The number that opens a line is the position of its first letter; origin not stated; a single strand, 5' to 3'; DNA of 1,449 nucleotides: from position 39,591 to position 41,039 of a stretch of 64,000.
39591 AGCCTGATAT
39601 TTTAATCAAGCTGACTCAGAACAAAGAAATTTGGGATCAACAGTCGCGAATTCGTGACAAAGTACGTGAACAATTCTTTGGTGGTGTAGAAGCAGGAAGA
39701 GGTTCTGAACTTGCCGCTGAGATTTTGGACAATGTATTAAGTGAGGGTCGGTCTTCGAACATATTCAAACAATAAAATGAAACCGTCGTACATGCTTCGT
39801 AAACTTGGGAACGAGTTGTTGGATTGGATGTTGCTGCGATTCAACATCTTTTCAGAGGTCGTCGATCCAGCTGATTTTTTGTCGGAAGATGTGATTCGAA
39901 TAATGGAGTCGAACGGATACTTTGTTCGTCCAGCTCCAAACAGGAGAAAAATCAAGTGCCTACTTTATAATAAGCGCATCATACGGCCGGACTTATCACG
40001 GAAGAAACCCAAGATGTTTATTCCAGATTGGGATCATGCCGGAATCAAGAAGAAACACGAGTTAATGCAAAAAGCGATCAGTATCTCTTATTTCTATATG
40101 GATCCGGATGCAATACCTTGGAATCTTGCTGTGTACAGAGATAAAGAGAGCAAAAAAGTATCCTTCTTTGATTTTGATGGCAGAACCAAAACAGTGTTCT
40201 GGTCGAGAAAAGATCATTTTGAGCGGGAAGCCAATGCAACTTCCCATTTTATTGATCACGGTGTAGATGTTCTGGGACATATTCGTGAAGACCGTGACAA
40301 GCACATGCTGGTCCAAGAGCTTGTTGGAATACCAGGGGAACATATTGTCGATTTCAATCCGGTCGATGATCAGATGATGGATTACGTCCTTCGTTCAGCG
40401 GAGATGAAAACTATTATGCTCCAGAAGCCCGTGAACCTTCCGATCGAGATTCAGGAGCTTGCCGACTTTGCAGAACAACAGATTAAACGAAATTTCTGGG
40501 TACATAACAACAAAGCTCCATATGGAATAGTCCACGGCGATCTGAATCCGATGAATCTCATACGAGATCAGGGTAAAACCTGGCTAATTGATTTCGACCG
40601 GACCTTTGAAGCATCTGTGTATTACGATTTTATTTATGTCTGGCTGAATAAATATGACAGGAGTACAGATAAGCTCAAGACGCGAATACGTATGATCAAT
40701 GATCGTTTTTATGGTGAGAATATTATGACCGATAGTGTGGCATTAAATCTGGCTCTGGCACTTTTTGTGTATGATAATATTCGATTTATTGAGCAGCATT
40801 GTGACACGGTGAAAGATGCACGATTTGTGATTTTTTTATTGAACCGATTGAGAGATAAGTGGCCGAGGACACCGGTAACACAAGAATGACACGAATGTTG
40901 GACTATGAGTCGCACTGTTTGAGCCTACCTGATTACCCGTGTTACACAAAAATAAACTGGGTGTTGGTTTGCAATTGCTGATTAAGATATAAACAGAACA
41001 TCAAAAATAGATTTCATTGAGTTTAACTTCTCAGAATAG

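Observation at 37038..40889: Three-gene module of uncharacterised proteins: two tandem 'RPHP'-motif GT-B proteins plus an APH-fold kinase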

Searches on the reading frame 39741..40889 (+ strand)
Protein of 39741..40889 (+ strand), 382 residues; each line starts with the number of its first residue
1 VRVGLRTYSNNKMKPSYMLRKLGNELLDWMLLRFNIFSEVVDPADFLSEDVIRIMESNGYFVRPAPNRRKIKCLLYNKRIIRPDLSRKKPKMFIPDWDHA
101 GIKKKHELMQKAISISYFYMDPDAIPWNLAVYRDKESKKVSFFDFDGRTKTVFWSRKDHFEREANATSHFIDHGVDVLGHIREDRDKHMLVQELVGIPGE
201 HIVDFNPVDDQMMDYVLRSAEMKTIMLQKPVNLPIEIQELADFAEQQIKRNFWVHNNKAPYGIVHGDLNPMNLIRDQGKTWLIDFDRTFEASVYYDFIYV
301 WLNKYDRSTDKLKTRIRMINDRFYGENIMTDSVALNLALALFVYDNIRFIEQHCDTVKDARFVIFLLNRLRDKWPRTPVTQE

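Call 6: search_protein_families(library=pfam, proteins=[window:39741-40889:+], max_evalue=1)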
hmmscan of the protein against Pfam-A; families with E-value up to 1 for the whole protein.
window:39741-40889:+ (382 aa): 5 families
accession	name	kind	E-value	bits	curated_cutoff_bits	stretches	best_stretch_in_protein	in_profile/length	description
PF19974.5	TCAD9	-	9e-09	35.4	40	1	258-299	294-336/429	Ternary complex associated domain 9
PF01636.29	APH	-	5.2e-08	33.4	23.2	1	244-306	151-214/239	Phosphotransferase enzyme family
PF01163.29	RIO1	-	2.6e-05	24.4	22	1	260-287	120-150/187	RIO domain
PF06293.20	Kdo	-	0.025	14.5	21.3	1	262-288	138-169/207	Lipopolysaccharide kinase (Kdo/WaaP) family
PF19342.4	MGP3_C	-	0.028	14.8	25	1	304-347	68-111/113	MGP3 C-terminal domain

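Call 7: search_protein_families(library=ncbifam, proteins=[window:39741-40889:+], max_evalue=1)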
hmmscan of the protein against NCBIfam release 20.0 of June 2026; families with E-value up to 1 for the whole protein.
window:39741-40889:+ (382 aa): 7 families
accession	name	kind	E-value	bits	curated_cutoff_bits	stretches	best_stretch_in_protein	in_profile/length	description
NF002475.0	PRK01723.1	equivalog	6.9e-06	25.3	142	1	262-317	163-219/241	3-deoxy-D-manno-octulosonic acid kinase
NF011462.0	PRK14879.1-3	equivalog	2.7e-05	24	174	1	261-290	101-130/192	Kae1-associated kinase Bud32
TIGR03724.2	arch_bud32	equivalog_domain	0.00031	20.3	125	1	261-285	104-128/193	KEOPS complex kinase/ATPase Bud32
TIGR02906.1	spore_CotS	subfamily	0.0015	17.5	172.7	1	251-287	178-214/314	CotS family spore coat protein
NF011464.0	PRK14879.1-7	equivalog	0.0033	17.2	246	1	261-286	122-147/221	Kae1-associated kinase Bud32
NF007174.0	PRK09605.1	equivalog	0.035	12.6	447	1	195-286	396-471/535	bifunctional N(6)-L-threonylcarbamoyladenine synthase/serine/threonine protein kinase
NF038151.1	lanthi_synth_III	equivalog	0.2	10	575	1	261-291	355-386/833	class III lanthionine synthetase LanKC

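Call 12: search_solved_structures(query=window:39741-40889:+, max_evalue=10, show_alignments=2)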
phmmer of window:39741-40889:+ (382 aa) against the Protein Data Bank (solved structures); distinct sequences matched with E-value up to 10: 5.
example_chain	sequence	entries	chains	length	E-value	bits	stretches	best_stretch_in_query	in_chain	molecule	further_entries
1tqi_A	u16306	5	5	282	0.44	13.1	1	261-291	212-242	conserved hypothetical protein | Rio2 serine kinase | Rio2 kinase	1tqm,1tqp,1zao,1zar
5mgy_H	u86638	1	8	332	1.5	11.3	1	121-173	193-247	FAD:protein FMN transferase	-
9gmp_A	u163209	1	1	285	2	10.9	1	260-286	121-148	Uncharacterized protein (Map kinase kinase-like protein)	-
3j0l_X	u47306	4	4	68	2.5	10.6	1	63-107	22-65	Ribosomal protein S30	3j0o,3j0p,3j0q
4bts_AX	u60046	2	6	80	3.2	10.2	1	63-107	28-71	40S RIBOSOMAL PROTEIN RPS30E | RPS30E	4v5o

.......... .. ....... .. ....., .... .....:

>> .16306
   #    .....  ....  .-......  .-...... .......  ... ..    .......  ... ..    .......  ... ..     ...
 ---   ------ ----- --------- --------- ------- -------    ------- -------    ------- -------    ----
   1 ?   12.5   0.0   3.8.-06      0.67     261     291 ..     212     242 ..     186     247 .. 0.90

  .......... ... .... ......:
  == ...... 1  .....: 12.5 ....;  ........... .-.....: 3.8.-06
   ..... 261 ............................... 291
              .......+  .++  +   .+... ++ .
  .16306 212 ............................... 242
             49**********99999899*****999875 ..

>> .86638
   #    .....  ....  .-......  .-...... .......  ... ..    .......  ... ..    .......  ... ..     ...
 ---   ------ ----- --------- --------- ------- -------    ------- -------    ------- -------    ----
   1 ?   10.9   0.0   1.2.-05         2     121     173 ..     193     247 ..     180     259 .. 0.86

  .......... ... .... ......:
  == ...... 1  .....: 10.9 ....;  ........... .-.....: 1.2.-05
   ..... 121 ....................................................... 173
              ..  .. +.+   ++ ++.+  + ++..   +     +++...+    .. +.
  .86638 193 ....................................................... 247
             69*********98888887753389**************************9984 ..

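Call 44: find_homologous_proteins(query=window:39777-40889:+, max_evalue=0.001)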
Query window:39777-40889:+ (370 aa): 14 proteins with E <= 0.001 among 962 candidates.
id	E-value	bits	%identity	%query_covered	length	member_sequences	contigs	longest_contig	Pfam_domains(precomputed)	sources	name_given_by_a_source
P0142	8.4e-248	840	100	99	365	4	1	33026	PF19974.6,PF01163.29,PF01636.30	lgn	-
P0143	3.0e-170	585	68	98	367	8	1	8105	PF19974.6,PF01163.29,PF01636.30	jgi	jgi:hypothetical protein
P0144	5.6e-168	577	67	99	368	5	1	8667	PF19974.6,PF01163.29,PF01636.30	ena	-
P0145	9.5e-108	379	45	97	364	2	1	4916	PF19974.6,PF01163.29,PF01636.30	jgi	jgi:hypothetical protein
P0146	8.3e-106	373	43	94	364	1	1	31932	PF01163.29,PF01636.30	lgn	-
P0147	2.7e-105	371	44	97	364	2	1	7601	PF01636.30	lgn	-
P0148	3.6e-105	371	44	98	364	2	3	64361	PF01163.29,PF01636.30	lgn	-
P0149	5.2e-101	357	57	72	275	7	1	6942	PF19974.6,PF01163.29,PF01636.30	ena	-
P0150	4.2e-36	143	32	85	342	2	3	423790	PF19974.6,PF01636.30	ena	-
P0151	7.3e-35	139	36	67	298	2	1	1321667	PF01636.30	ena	-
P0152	8.6e-32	129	35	64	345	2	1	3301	PF19974.6,PF01636.30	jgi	jgi:hypothetical protein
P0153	9.4e-32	129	31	86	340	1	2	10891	PF01636.30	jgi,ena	-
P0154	5.2e-21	94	27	75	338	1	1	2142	PF01636.30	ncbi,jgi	jgi:hypothetical protein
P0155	6.0e-19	87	32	52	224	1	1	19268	PF01636.30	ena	-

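Call 45: find_encoding_contigs(protein=P0150, flank=10000, max_places=1)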
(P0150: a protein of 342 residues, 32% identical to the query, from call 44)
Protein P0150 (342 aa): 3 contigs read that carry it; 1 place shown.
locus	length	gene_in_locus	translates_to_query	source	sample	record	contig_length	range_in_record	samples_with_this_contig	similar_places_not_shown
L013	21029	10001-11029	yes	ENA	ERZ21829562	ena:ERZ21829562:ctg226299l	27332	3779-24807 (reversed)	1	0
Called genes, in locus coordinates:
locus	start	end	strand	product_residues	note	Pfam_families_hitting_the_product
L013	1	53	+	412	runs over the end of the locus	-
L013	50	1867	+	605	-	PF00664:ABC_membrane, PF00005:ABC_tran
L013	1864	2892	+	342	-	PF01408:GFO_IDH_MocA, PF22725:GFO_IDH_MocA_C3, PF02894:GFO_IDH_MocA_C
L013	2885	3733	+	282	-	PF01041:DegT_DnrJ_EryC1, PF00155:Aminotran_1_2 (weak)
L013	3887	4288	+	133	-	PF01041:DegT_DnrJ_EryC1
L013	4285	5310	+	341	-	PF01073:3Beta_HSD, PF01370:Epimerase, PF02719:Polysacc_synt_2 (weak), PF04321:RmlD_sub_bind, PF16363:GDP_Man_Dehyd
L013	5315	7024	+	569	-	PF02543:Carbam_trans_N, PF00814:TsaD (faint), PF16861:Carbam_trans_C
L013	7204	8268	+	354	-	PF05401:NodS (faint), PF08241:Methyltransf_11, PF08242:Methyltransf_12, PF13489:Methyltransf_23, PF13649:Methyltransf_25, PF13847:Methyltransf_31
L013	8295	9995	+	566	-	PF03102:NeuB, PF08666:SAF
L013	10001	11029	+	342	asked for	PF01636:APH, PF19974:TCAD9 (weak)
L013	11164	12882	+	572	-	PF13522:GATase_6, PF13537:GATase_7, PF00733:Asn_synthase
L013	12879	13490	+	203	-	PF00117:GATase, PF01174:SNO (weak)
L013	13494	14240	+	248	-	PF00977:His_biosynth, PF03060:NMO (faint)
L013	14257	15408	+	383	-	-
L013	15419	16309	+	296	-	PF13489:Methyltransf_23, PF08241:Methyltransf_11, PF08242:Methyltransf_12, PF13649:Methyltransf_25 (weak)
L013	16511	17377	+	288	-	PF02348:CTP_transf_3, PF12804:NTP_transf_3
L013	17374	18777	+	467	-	-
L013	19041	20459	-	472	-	-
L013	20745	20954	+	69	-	-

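Call 46: find_encoding_contigs(protein=P0151, flank=10000, max_places=1)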
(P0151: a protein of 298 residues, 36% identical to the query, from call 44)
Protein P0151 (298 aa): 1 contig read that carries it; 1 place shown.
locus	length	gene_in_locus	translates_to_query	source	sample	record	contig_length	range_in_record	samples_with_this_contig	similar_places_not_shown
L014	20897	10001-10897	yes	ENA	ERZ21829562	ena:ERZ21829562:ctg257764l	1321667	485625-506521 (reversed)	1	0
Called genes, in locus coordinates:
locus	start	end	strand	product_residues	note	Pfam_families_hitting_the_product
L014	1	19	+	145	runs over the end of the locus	PF01850:PIN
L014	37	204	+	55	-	PF13470:PIN_3 (weak)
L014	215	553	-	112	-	-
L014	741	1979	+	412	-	PF14690:Zn_ribbon_ISL3 (weak), PF01610:DDE_Tnp_ISL3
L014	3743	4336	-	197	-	PF01522:Polysacc_deac_1 (weak)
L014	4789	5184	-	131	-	-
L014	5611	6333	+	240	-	-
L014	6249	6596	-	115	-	-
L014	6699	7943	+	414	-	PF01610:DDE_Tnp_ISL3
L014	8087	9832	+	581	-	PF13522:GATase_6, PF13537:GATase_7, PF00733:Asn_synthase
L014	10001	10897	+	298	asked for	PF01636:APH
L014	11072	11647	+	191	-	-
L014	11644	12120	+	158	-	-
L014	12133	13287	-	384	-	PF14690:Zn_ribbon_ISL3, PF01610:DDE_Tnp_ISL3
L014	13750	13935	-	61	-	-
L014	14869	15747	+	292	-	PF13360:PQQ_2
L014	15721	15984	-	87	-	-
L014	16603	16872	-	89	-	PF02687:FtsX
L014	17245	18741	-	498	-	-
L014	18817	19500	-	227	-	PF07676:PD40 (faint), PF26550:Tricorn_2nd (faint), PF00930:DPPIV_N (faint), PF12894:ANAPC4_WD40 (faint), PF23381:Beta-prop_IFT122_1st (faint), PF25174:Beta-prop_THOC3 (faint), PF26549:Tricorn_N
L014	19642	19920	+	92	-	PF01527:HTH_Tnp_1, PF13384:HTH_23, PF13551:HTH_29 (weak), PF13518:HTH_28 (weak)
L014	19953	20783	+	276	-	PF13276:HTH_21, PF00665:rve, PF13683:rve_3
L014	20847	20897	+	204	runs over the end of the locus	PF03400:DDE_Tnp_IS1 (faint)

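Call 59: predict_structure(alignment_id=A3)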
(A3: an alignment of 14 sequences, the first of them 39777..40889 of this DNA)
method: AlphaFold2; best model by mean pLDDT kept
length: 370 residues; sequences in the alignment: 14
mean_pLDDT: 87.4   pTM: 0.83
mean pLDDT of the five models: 87.4, 87.4, 86.0, 85.6, 85.0
residues with pLDDT >= 90: 204; 70-90: 137; 50-70: 24; < 50: 5
segments of 3 or more residues with pLDDT < 50: 367-370
pLDDT, mean of each block of 10 residues (from residue 1): 67 80 84 91 95 93 91 71 78 86 93 90 90 91 95 95 94 95 73 88 96 83 93 86 80 91 87 92 94 80 95 88 93 93 88 93 59
secondary structure, 60 per line:
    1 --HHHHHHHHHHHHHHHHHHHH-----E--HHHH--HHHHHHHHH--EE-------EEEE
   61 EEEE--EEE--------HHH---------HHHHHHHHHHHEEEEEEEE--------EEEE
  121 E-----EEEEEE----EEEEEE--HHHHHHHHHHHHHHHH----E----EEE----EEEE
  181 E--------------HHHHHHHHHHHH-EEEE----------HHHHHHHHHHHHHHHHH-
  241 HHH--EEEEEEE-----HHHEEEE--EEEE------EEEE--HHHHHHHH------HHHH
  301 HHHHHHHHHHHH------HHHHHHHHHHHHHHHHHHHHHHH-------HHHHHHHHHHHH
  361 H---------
elements in order: H3-22 H31-34 H37-45 E57-64 E67-69 H90-100 E101-108 E117-121 E127-132 E137-142 H145-160 E170-172 E177-181 H196-207 E209-212 H223-239 E246-252 E261-264 E267-270 E277-280 H283-290 H297-312 H319-341 H349-361

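Call 62: fold_search(model_id=the predicted structure, library=pdb)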
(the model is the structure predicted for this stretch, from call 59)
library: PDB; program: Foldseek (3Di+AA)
matches with E <= 10: 684; with E <= 0.001: 114
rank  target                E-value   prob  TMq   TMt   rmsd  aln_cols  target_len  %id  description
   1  7w19_A                5.3e-06  1.00  0.38  0.46   7.8       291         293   13  Crystal Structure of Acinetobacter baumannii MPH-E (released 2022-12-07)
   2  6sui                  7.0e-06  1.00  0.37  0.40   8.5       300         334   16  AMICOUMACIN KINASE AMIN (released 2020-07-22)
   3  7w1a_B                1.3e-05  1.00  0.37  0.45   8.1       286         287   13  Crystal Structure of MPH-E in complex with GMP and Azithromycin (released 2023-04-26)
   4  4gkh_B                1.6e-05  1.00  0.30  0.39  10.4       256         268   15  Crystal structure of the aminoglycoside phosphotransferase APH(3')-Ia, with substrate kanamycin and small molecule inh (released 2012-09-05)
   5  2ppq                  1.8e-05  1.00  0.37  0.42   7.9       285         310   14  Crystal structure of the homoserine kinase from Agrobacterium tumefaciens (released 2007-06-05)
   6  4r77_A                1.8e-05  1.00  0.35  0.43   9.3       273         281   14  Crystal structure of choline kinase LicA from Streptococcus pneumoniae (released 2015-08-12)
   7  2bkk_A                1.8e-05  1.00  0.26  0.36  12.4       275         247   12  Crystal structure of Aminoglycoside Phosphotransferase APH(3')-IIIa in complex with the inhibitor AR_3a (released 2005-08-09)
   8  8jsu_B                1.9e-05  1.00  0.32  0.36  10.1       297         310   12  The crystal structure of TvaE in complex with TvaLP (released 2025-09-03)
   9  4fev_B                2.1e-05  1.00  0.31  0.42  10.3       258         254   17  Crystal structure of the aminoglycoside phosphotransferase APH(3')-Ia, with substrate kanamycin and small molecule inh (released 2012-06-20)
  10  4fex_C                2.2e-05  1.00  0.33  0.43   8.9       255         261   17  Crystal structure of the aminoglycoside phosphotransferase APH(3')-Ia, with substrate kanamycin and small molecule inh (released 2012-06-20)
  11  4feu_E                2.4e-05  1.00  0.30  0.40  11.2       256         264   17  Crystal structure of the aminoglycoside phosphotransferase APH(3')-Ia, with substrate kanamycin and small molecule inh (released 2012-06-20)
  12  5igv                  2.6e-05  1.00  0.37  0.44   9.5       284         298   14  Macrolide 2'-phosphotransferase type II - complex with GDP and azithromycin (released 2017-04-26)
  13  4gkh_G                2.6e-05  1.00  0.31  0.40  10.3       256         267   16  Crystal structure of the aminoglycoside phosphotransferase APH(3')-Ia, with substrate kanamycin and small molecule inh (released 2012-09-05)
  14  6wqx_D                3.0e-05  1.00  0.22  0.34  15.5       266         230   16  Human PRPK-TPRKB complex (released 2021-02-17)
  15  7w15_A                3.2e-05  1.00  0.38  0.46   7.0       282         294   13  Crystal Structure of MPH-E in complex with GTP and Erythromycin (released 2023-04-26)
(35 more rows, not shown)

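Call 63: find_related_loci(query=A3, collection=metagenome_contigs, flank=10000)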
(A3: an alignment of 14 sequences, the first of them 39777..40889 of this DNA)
Query A3 (370 aa) in metagenome_contigs; peptide patterns used: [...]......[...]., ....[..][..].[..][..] (x = any residue, [..] = any of these).
320 stretches matched a pattern; 4 encode a relative of the query (tblastn E <= 1e-3); 4 distinct loci.
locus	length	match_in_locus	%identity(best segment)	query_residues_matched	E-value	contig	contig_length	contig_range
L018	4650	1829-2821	31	26-348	2e-38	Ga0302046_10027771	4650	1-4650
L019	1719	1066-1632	34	112-291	1e-28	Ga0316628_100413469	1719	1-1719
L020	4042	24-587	33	172-350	1e-27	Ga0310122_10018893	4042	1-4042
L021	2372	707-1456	26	114-349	2e-14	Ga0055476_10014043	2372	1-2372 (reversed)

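Call 66: search_protein_families(library=pfam, proteins=[L018:82-1773:+, L018:2701-3600:+, L018:3579-4649:+, L019:87-824:+, L020:627-1370:+, L020:1376-3238:+, L020:3172-4041:+, L021:1462-2370:+], max_evalue=0.001)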
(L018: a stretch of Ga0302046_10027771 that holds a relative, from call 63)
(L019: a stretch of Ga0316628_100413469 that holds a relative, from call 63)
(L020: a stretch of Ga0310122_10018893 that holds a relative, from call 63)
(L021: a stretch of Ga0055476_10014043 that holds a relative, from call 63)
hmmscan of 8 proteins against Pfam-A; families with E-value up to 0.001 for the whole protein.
L018:82-1773:+ (563 aa): 3 families
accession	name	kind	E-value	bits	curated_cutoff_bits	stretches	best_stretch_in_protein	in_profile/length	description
PF03102.20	NeuB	-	2.9e-55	187.8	22.1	1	256-486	3-240/241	NeuB family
PF08666.17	SAF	-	1.3e-08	35.6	21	1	504-561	2-63/63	SAF domain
PF02348.25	CTP_transf_3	-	3.4e-05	24.2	22.6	1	5-138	1-125/217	Cytidylyltransferase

L018:2701-3600:+ (299 aa): 2 families
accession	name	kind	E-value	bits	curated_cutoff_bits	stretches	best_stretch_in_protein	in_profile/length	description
PF02348.25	CTP_transf_3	-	1.6e-18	67.7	22.6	1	63-235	2-170/217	Cytidylyltransferase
PF12804.13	NTP_transf_3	-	1.4e-05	25.7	27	1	71-179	14-116/160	MobA-like NTP transferase domain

L018:3579-4649:+ (357 aa): 0 families

L019:87-824:+ (245 aa): 0 families

L020:627-1370:+ (247 aa): 2 families
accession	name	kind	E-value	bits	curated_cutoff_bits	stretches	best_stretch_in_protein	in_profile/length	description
PF02348.25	CTP_transf_3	-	8.8e-18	65.3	22.6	1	13-195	2-183/217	Cytidylyltransferase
PF12804.13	NTP_transf_3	-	2.3e-05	25.1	27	1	18-127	11-114/160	MobA-like NTP transferase domain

L020:1376-3238:+ (620 aa): 3 families
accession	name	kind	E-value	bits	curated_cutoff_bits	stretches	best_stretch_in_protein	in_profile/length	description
PF00733.27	Asn_synthase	-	4.5e-55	188.2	21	1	255-596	3-333/354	Asparagine synthase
PF13522.11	GATase_6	-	6.8e-42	143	27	1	31-162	1-130/130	Glutamine amidotransferase domain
PF13537.11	GATase_7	-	5.4e-39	133.4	25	1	50-167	1-122/123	Glutamine amidotransferase domain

L020:3172-4041:+ (290 aa): 12 families
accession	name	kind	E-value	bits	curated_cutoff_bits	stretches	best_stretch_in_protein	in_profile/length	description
PF08241.18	Methyltransf_11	-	4.7e-22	78.9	21.2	1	161-254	1-91/95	Methyltransferase domain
PF13649.12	Methyltransf_25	-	3.5e-21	76.1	27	1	160-253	1-96/97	Methyltransferase domain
PF13847.12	Methyltransf_31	-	4.5e-19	69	27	1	157-256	4-107/145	Methyltransferase domain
PF08242.18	Methyltransf_12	-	2.3e-12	47.9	30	1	161-254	1-96/98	Methyltransferase domain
PF13489.12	Methyltransf_23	-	2.7e-11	43.9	27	1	157-256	23-114/164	Methyltransferase domain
PF01209.24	Ubie_methyltran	-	2.3e-07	30.9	20.1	1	156-256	47-149/233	ubiE/COQ5 methyltransferase family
PF05175.20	MTS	-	9.8e-07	29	23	1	156-242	31-117/170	Methyltransferase small domain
PF06325.19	PrmA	-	2.4e-06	27.7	22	1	151-204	156-209/296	Ribosomal protein L11 methyltransferase (PrmA)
PF08003.17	Methyltransf_9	-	1.6e-05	24.5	23.8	1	153-236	112-195/315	Protein of unknown function (DUF1698)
PF03848.20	TehB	-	7.8e-05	22.6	20.4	1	158-233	32-105/193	Tellurite resistance protein TehB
PF07021.18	MetW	-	0.0001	22.5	21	1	157-250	14-102/193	Methionine biosynthesis protein MetW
PF01728.25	FtsJ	-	0.00015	22.1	24.1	1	156-221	21-82/181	FtsJ-like methyltransferase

L021:1462-2370:+ (303 aa): 0 families

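Call 82: search_protein_representatives(alignment_id=A3)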
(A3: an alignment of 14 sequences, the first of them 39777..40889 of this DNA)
Query: 14 sequences, 340 profile positions. Proteins with E-value up to 0.001 (for the whole library): 114; up to 1e-10: 41; up to 1e-30: 16. The best 114 are listed.
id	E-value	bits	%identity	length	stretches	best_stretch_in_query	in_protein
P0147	1.5e-157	540.5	-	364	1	2-338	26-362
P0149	2.9e-120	418.0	-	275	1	67-338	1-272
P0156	3.3e-120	417.8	-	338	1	5-328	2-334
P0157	5.0e-103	361.3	-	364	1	3-337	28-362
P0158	2.1e-84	300.1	-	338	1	5-335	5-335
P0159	1.0e-65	238.6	-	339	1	3-333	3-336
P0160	3.1e-57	210.7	-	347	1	5-311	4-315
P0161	3.8e-56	207.1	-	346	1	5-334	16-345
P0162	2.4e-53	198.0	-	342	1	4-336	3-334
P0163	9.5e-53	196.0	-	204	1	142-331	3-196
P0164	1.3e-50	189.0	-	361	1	4-336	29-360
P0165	1.8e-48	181.9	-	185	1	150-331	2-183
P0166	4.7e-45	170.7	-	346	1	6-310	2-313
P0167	1.4e-44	169.1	-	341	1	12-331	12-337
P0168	1.3e-39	152.8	-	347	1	5-335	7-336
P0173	1.2e-24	103.6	-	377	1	6-318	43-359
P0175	1.3e-23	100.2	-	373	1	17-315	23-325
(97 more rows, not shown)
